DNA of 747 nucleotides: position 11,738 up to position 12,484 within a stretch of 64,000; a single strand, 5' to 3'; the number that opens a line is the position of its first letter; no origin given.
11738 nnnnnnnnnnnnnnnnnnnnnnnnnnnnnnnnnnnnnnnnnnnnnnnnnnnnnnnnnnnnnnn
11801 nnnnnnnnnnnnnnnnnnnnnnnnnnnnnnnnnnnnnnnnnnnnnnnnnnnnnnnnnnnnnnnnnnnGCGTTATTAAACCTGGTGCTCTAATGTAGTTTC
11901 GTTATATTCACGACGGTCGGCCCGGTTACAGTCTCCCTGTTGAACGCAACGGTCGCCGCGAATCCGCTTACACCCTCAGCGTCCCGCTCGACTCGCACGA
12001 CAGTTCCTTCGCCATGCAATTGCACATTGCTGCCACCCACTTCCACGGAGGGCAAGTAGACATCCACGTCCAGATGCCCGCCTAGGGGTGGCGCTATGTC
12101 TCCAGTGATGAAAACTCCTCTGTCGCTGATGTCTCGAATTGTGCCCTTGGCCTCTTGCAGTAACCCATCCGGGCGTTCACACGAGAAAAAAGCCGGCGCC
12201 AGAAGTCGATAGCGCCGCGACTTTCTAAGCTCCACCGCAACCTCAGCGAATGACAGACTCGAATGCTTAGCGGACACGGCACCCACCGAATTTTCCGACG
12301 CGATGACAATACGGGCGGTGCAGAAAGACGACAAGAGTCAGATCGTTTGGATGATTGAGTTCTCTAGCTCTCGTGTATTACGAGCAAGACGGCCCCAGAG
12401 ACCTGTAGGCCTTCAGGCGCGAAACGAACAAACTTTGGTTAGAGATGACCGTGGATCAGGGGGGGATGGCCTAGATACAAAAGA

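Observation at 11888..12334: Stand-alone PilZ protein as first gene of a Wzx/Wzy module, directly upstream of the PCP and a dead kinase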

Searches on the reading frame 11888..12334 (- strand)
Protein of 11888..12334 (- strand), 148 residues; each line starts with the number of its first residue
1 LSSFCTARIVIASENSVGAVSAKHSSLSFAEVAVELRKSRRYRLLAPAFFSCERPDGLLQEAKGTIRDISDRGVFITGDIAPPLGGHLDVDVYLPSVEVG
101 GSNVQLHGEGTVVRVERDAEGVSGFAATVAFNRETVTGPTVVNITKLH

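Call 3: search_protein_families(library=pfam, proteins=[window:11888-12334:-], max_evalue=0.01)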
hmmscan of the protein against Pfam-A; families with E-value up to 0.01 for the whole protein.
window:11888-12334:- (148 aa): 1 family
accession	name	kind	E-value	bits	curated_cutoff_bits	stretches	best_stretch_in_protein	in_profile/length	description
PF07238.19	PilZ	-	9.9e-07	29.5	22.5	1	36-131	2-85/102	PilZ domain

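Call 4: search_protein_families(library=ncbifam, proteins=[window:11888-12334:-], max_evalue=0.01)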
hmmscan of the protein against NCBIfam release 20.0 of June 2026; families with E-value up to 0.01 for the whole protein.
window:11888-12334:- (148 aa): 1 family
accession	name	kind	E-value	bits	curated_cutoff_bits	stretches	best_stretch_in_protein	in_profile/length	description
TIGR02266.1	gmx_TIGR02266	paralog_domain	0.00056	20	68.7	1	61-133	16-82/96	TIGR02266 family protein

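Call 8: find_homologous_proteins(query=window:11888-12334:-, max_evalue=0.001)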
Query window:11888-12334:- (148 aa): 135 proteins with E <= 0.001 among 191 candidates; the best 120 are listed.
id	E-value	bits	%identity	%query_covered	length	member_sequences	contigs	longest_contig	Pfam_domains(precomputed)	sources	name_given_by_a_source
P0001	2.4e-75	269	94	89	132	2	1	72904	PF07238.20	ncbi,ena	-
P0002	2.4e-62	227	73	100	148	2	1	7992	-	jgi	jgi:hypothetical protein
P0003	2.1e-58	214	74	92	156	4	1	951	-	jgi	jgi:hypothetical protein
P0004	3.4e-57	210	73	94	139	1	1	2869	-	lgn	-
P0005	1.2e-56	209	70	98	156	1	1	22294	-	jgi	jgi:hypothetical protein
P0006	3.7e-56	207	70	98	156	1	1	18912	-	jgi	jgi:hypothetical protein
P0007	8.5e-52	193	70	89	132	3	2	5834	-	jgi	jgi:hypothetical protein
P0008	3.2e-51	191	70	89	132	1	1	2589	-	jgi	jgi:hypothetical protein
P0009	3.6e-50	188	73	84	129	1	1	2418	-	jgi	jgi:hypothetical protein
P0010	3.9e-50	187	71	87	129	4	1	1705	-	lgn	-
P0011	5.2e-50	187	71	85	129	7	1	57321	-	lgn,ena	-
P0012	2.5e-49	185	73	80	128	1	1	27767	-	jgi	jgi:hypothetical protein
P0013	3.0e-49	185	71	80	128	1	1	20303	-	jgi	jgi:hypothetical protein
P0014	3.3e-49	184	71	86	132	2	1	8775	-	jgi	jgi:hypothetical protein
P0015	6.6e-49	183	69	87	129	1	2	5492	-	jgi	jgi:hypothetical protein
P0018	6.7e-48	180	68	85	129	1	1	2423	PF07238.20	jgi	jgi:hypothetical protein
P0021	2.5e-47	178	70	80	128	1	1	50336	PF07238.20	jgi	jgi:PilZ domain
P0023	3.1e-47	178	69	84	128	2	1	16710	PF07238.20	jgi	jgi:PilZ domain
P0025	4.2e-47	178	70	78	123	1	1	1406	PF07238.20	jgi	jgi:PilZ domain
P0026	7.4e-47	177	75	78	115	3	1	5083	PF07238.20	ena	-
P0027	1.3e-46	176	69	84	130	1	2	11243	PF07238.20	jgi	jgi:hypothetical protein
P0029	1.7e-46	176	68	82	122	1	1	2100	PF07238.20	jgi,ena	-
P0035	4.5e-45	171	69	77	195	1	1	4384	PF07238.20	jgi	jgi:PilZ domain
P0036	4.9e-45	171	70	79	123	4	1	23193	PF07238.20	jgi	jgi:hypothetical protein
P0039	1.4e-44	169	68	82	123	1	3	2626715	PF07238.20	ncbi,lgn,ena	-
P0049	5.2e-44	168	70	78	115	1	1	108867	PF07238.20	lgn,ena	-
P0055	1.6e-43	166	63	87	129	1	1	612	PF07238.20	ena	-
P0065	1.9e-42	163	62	87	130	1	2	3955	PF07238.20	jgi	jgi:hypothetical protein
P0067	4.8e-42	161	69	78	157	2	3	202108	-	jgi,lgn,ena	-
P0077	4.1e-40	155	66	78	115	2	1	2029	PF07238.20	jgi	-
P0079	7.8e-40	154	66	78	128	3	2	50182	PF07238.20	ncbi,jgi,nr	ncbi:MAG TPA: PilZ domain-containing protein [Candidatus Acidoferrales bacterium]|jgi:hypothetical p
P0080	2.8e-39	152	67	78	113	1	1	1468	PF07238.20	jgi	jgi:hypothetical protein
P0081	4.1e-39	152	61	82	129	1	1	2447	PF07238.20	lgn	-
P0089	1.8e-38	150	63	78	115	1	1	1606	PF07238.20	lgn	-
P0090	1.9e-38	150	64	74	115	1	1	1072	PF07238.20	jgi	-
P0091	3.1e-38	149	58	87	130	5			PF07238.20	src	-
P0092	4.1e-38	148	66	78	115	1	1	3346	PF07238.20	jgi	jgi:PilZ domain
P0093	2.4e-37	146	62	82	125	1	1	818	PF07238.20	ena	-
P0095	7.5e-37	144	57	87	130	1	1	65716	-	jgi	jgi:hypothetical protein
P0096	1.8e-36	143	59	84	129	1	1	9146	PF07238.20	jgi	jgi:PilZ domain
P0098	7.6e-36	141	57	87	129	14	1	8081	PF07238.20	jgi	-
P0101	1.2e-35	141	57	87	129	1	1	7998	PF07238.20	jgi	jgi:hypothetical protein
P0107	1.3e-32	131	62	71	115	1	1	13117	PF07238.20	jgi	jgi:PilZ domain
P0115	4.2e-29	119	64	66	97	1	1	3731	PF07238.20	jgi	jgi:hypothetical protein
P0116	2.7e-28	117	59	68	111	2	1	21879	PF07238.20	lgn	-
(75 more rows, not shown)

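Call 9: find_encoding_contigs(protein=P0039, flank=10000, max_places=3)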
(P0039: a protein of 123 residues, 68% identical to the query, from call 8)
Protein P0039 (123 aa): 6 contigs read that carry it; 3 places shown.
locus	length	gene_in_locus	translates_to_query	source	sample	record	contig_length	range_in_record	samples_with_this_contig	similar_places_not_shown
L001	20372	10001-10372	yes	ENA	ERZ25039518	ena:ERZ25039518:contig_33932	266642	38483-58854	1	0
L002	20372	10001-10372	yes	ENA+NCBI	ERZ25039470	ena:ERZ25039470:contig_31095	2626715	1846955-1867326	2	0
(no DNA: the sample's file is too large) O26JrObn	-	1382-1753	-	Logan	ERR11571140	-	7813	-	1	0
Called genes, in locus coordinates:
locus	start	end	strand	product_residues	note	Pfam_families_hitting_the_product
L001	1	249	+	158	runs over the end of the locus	PF00196:GerE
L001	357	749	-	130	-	PF00903:Glyoxalase (weak)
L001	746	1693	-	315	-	PF12833:HTH_18, PF00165:HTH_AraC, PF06445:GyrI-like, PF14526:Cass2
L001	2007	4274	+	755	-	PF00069:Pkinase, PF01636:APH (faint), PF07714:PK_Tyr_Ser-Thr, PF03109:ABC1 (weak), PF25063:ARM_TT21_C (weak), PF13432:TPR_16 (weak), PF14559:TPR_19, PF23914:TPR_CcmH_CycH (weak), +11 more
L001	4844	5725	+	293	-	PF05544:Pro_racemase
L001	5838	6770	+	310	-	PF00701:DHDPS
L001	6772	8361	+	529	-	PF00171:Aldedh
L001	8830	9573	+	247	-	PF00072:Response_reg, PF08281:Sigma70_r4_2 (weak), PF00196:GerE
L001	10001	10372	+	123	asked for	PF07238:PilZ (weak)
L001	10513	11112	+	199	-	PF02357:NusG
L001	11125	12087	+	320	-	PF02563:Poly_export, PF10531:SLBB (weak), PF22461:SLBB_2 (faint)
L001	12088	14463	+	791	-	PF02706:Wzz, PF13807:GNVR, PF01656:CbiA, PF10609:ParA (weak), PF13614:AAA_31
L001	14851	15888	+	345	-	PF01757:Acyl_transf_3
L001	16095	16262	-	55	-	-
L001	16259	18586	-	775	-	PF05231:MASE1, PF00989:PAS, PF08448:PAS_4 (weak), PF13426:PAS_9, PF00990:GGDEF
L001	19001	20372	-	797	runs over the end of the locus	PF00989:PAS (weak), PF08447:PAS_3, PF13426:PAS_9, PF08448:PAS_4, PF13426:PAS_9, PF00512:HisKA, PF02518:HATPase_c, PF00072:Response_reg, +5 more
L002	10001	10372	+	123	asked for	PF07238:PilZ (weak)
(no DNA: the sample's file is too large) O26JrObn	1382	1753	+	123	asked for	PF07238:PilZ (weak)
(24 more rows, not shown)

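Call 10: find_encoding_contigs(protein=P0067, flank=10000, max_places=3)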
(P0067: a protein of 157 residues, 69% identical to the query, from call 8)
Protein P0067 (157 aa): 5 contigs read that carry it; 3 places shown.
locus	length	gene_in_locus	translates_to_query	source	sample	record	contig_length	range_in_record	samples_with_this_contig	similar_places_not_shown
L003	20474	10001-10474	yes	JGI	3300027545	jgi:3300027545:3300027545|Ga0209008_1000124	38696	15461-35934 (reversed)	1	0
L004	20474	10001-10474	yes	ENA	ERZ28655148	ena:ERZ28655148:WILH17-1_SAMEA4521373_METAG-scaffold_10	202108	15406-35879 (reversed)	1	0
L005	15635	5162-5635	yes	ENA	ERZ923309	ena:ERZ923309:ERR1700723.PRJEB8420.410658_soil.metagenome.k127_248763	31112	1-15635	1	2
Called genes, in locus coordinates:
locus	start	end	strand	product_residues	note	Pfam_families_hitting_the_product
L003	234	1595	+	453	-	PF00282:Pyridoxal_deC, PF00266:Aminotran_5 (faint)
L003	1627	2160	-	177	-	PF01872:RibD_C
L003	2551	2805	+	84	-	-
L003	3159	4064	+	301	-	PF13578:Methyltransf_24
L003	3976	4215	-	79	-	-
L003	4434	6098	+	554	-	PF13191:AAA_16 (weak), PF13401:AAA_22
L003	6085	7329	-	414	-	-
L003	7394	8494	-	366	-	-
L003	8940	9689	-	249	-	PF00072:Response_reg (weak), PF08281:Sigma70_r4_2, PF00196:GerE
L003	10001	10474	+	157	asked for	-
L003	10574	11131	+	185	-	PF02357:NusG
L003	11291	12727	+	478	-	PF13727:CoA_binding_3, PF02397:Bac_transf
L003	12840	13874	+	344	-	PF03808:Glyco_tran_WecG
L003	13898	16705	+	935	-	PF00501:AMP-binding, PF13193:AMP-binding_C (weak), PF00550:PP-binding, PF00975:Thioesterase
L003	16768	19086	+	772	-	PF02706:Wzz, PF13807:GNVR (weak), PF01656:CbiA, PF10609:ParA, PF13614:AAA_31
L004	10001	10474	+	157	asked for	-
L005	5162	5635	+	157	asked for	-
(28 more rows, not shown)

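Call 11: find_encoding_contigs(protein=P0095, flank=10000, max_places=3)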
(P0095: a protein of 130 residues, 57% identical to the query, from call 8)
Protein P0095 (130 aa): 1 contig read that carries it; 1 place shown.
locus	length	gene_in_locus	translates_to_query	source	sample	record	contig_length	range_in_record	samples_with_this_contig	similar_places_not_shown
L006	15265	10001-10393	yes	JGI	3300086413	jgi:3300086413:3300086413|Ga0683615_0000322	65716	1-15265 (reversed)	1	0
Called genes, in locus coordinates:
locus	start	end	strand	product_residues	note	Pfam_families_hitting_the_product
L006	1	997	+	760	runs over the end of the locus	PF07676:PD40 (faint), PF26550:Tricorn_2nd (weak), PF00930:DPPIV_N, PF26549:Tricorn_N, PF02129:Peptidase_S15, PF20434:BD-FAE (faint), PF00326:Peptidase_S9, PF01738:DLH (weak)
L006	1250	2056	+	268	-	-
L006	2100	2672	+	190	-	PF04140:ICMT, PF04191:PEMT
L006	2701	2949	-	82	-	-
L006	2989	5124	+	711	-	PF00009:GTP_EFTU, PF01926:MMR_HSR1 (weak), PF03144:GTP_EFTU_D2, PF22042:EF-G_D2, PF14492:EFG_III, PF03764:EFG_IV, PF00679:EFG_C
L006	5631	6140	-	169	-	PF05163:DinB, PF12867:DinB_2 (weak)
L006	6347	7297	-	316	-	PF01112:Asparaginase_2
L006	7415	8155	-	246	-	PF01066:CDP-OH_P_transf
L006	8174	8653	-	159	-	PF03449:GreA_GreB_N, PF01272:GreA_GreB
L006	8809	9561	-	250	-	PF00072:Response_reg (weak), PF00196:GerE, PF08281:Sigma70_r4_2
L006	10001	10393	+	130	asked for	-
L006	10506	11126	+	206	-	PF02357:NusG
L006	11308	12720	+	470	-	PF13727:CoA_binding_3, PF02397:Bac_transf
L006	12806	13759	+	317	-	PF03808:Glyco_tran_WecG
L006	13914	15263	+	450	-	?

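Call 14: find_related_loci(query=A1, collection=genome_contigs, flank=10000)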
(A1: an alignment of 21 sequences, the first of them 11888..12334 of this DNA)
Query A1 (148 aa) in genome_contigs; peptide patterns used: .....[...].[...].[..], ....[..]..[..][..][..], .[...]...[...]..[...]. (x = any residue, [..] = any of these).
148 stretches matched a pattern; 25 encode a relative of the query (tblastn E <= 1e-3); 25 distinct loci.
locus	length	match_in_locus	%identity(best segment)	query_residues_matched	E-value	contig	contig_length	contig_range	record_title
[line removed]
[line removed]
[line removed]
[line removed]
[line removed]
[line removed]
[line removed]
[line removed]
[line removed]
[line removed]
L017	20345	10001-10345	51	34-148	5e-32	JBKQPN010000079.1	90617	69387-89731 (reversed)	MAG: Terriglobales bacterium isolate MGr1A1B1C__bin_134 MGr1A1B1C_000000149464, whole genome shotgun sequence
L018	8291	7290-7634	50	34-148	5e-32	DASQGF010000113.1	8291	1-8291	MAG TPA_asm: Terriglobales bacterium isolate SMAG_U11799 k141_12637, whole genome shotgun sequence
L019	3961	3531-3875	50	34-148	5e-32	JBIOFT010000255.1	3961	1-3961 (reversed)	MAG: Terriglobales bacterium isolate GcC11-4 k141_853067_length_3961_cov_18.0000, whole genome shotgun sequence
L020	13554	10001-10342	49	34-147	6e-31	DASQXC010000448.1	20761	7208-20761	MAG TPA_asm: Terriglobales bacterium isolate SMAG_U11029 k141_555669, whole genome shotgun sequence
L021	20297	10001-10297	51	34-132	6e-27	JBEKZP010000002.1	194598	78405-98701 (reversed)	MAG: Terriglobales bacterium isolate SPRUCE 72 SPRUCE_72_2, whole genome shotgun sequence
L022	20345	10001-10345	44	34-148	2e-26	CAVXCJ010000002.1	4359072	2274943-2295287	MAG: Terriglobia bacterium isolate MFD04408.bin.1.174 genome assembly, contig: contig_28461, whole genome shotgun sequen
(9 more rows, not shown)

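Call 24: search_protein_families(library=pfam, proteins=[L021:10394-13903:+, L021:14496-16466:+, L021:16463-17401:+, L021:17405-18067:+, L021:18072-19529:+, L021:10001-10348:+, L021:8792-9772:-, L022:6913-8625:+, L017:12600-13780:+], max_evalue=0.001)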
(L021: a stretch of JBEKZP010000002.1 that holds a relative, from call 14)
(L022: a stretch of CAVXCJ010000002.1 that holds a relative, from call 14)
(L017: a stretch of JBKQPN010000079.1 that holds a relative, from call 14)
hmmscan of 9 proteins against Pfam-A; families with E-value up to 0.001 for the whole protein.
L021:10394-13903:+ (1169 aa): 3 families
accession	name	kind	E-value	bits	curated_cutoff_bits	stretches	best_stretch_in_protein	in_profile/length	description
PF17957.7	Big_7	-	6.2e-73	241.8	24.1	4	989-1056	1-70/70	Bacterial Ig domain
PF13750.12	Big_3_3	-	3.7e-14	53.1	27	2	855-943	3-93/157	Bacterial Ig-like domain (group 3)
PF19077.6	Big_13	-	1.5e-07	32.3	27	1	834-894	40-102/102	Bacterial Ig-like domain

L021:14496-16466:+ (656 aa): 2 families
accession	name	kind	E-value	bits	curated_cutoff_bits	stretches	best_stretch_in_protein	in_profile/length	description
PF00361.26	Proton_antipo_M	-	1.1e-47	163.1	21.5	1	132-423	5-286/294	NADH:quinone oxidoreductase/Mrp antiporter, TM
PF00662.26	Proton_antipo_N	-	1.3e-06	28.7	24.5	1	67-102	9-43/51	NADH-Ubiquinone oxidoreductase (complex I), chain 5 N-terminus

L021:16463-17401:+ (312 aa): 1 family
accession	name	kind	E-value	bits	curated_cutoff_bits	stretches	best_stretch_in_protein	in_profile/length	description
PF00146.26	NADHdh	-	2.2e-38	132.8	27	1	7-308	5-297/298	NADH dehydrogenase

L021:17405-18067:+ (220 aa): 1 family
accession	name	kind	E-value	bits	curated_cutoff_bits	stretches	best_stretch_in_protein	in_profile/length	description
PF00420.29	Oxidored_q2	-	0.0009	19.4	26.1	1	131-219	2-94/95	NADH-ubiquinone/plastoquinone oxidoreductase chain 4L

L021:18072-19529:+ (485 aa): 1 family
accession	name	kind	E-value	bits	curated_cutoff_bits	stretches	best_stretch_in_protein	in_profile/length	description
PF00361.26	Proton_antipo_M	-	3.5e-56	191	21.5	1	119-416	1-289/294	NADH:quinone oxidoreductase/Mrp antiporter, TM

L021:10001-10348:+ (115 aa): 1 family
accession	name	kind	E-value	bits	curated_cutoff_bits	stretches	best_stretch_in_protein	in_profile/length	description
PF07238.19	PilZ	-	0.00023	21.9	22.5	1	3-89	2-79/102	PilZ domain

L021:8792-9772:- (326 aa): 3 families
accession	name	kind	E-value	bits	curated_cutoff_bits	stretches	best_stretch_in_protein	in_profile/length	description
PF00196.25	GerE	-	7.3e-19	67.6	23.5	1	244-299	2-57/57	Bacterial regulatory proteins, luxR family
PF08281.18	Sigma70_r4_2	-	2.7e-05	24.1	25.7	1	245-284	11-51/54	Sigma-70, region 4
PF00072.30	Response_reg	-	4.2e-05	24.1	30.2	1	92-192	1-97/111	Response regulator receiver domain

L022:6913-8625:+ (570 aa): 1 family
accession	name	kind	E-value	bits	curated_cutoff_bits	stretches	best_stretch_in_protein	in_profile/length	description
PF03544.19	TonB_C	-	6.3e-17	62.2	24.6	1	490-564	3-78/79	Gram-negative bacterial TonB protein C-terminal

L017:12600-13780:+ (393 aa): 14 families
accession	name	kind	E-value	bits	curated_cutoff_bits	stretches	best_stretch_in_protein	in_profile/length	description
PF13401.12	AAA_22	-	1.4e-22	80.9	27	1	38-163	3-127/130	AAA domain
PF13191.12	AAA_16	-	7.4e-11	43.3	32.6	1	19-151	2-164/167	AAA ATPase domain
PF25199.1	nSTAND_NTPase5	-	2.2e-06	28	34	1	38-160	39-134/145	Novel STAND NTPase 5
PF13173.12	AAA_14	-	1.9e-05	25.1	27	1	50-181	12-118/129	AAA domain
PF13481.12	AAA_25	-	2.1e-05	24.7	27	1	26-64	19-57/195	AAA domain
PF24883.2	NPHP3_N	-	2.4e-05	25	24.8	0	33-88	15-72/164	Nephrocystin 3, N-terminal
PF05729.18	NACHT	-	3.4e-05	24.2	26.7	1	44-198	4-162/167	NACHT domain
PF03796.21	DnaB_C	-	6.2e-05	22.9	27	1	29-135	9-117/255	DnaB-like helicase C terminal domain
PF13245.12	AAA_19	-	0.0001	22.9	25.1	1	40-151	11-120/134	AAA domain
PF13604.12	AAA_30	-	0.00016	21.9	27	1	37-146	15-114/191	AAA domain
PF01637.24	ATPase_2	-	0.00018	21.8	33.2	1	42-231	22-223/225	ATPase domain predominantly from Archaea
PF00931.28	NB-ARC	-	0.00029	20.6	23.5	1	37-128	15-110/248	NB-ARC domain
PF00004.35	AAA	-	0.00044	21.1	21.2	1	43-134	1-73/131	ATPase family associated with various cellular activities (AAA)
PF04851.21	ResIII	-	0.00076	19.9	22.5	0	26-76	9-62/164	Type III restriction enzyme, res subunit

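Call 26: search_solved_structures(query=A1, max_evalue=1, show_alignments=3)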
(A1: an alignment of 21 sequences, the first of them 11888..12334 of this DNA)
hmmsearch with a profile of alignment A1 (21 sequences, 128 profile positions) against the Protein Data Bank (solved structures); distinct sequences matched with E-value up to 1: 0.

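Call 35: predict_structure(alignment_id=A2)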
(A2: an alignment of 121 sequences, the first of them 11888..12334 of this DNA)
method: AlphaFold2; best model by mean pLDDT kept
length: 148 residues; sequences in the alignment: 121
mean_pLDDT: 71.0   pTM: 0.60
mean pLDDT of the five models: 71.0, 70.3, 69.7, 68.7, 68.4
residues with pLDDT >= 90: 59; 70-90: 27; 50-70: 13; < 50: 49
segments of 3 or more residues with pLDDT < 50: 1-36, 135-143, 145-148
pLDDT, mean of each block of 10 residues (from residue 1): 38 40 38 48 89 89 93 92 94 74 82 94 94 54 40
secondary structure, 60 per line:
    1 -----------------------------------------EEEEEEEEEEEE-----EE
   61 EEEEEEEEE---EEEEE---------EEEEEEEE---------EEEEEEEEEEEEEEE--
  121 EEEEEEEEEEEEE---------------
elements in order: E42-53 E59-69 E73-77 E87-94 E104-118 E121-133
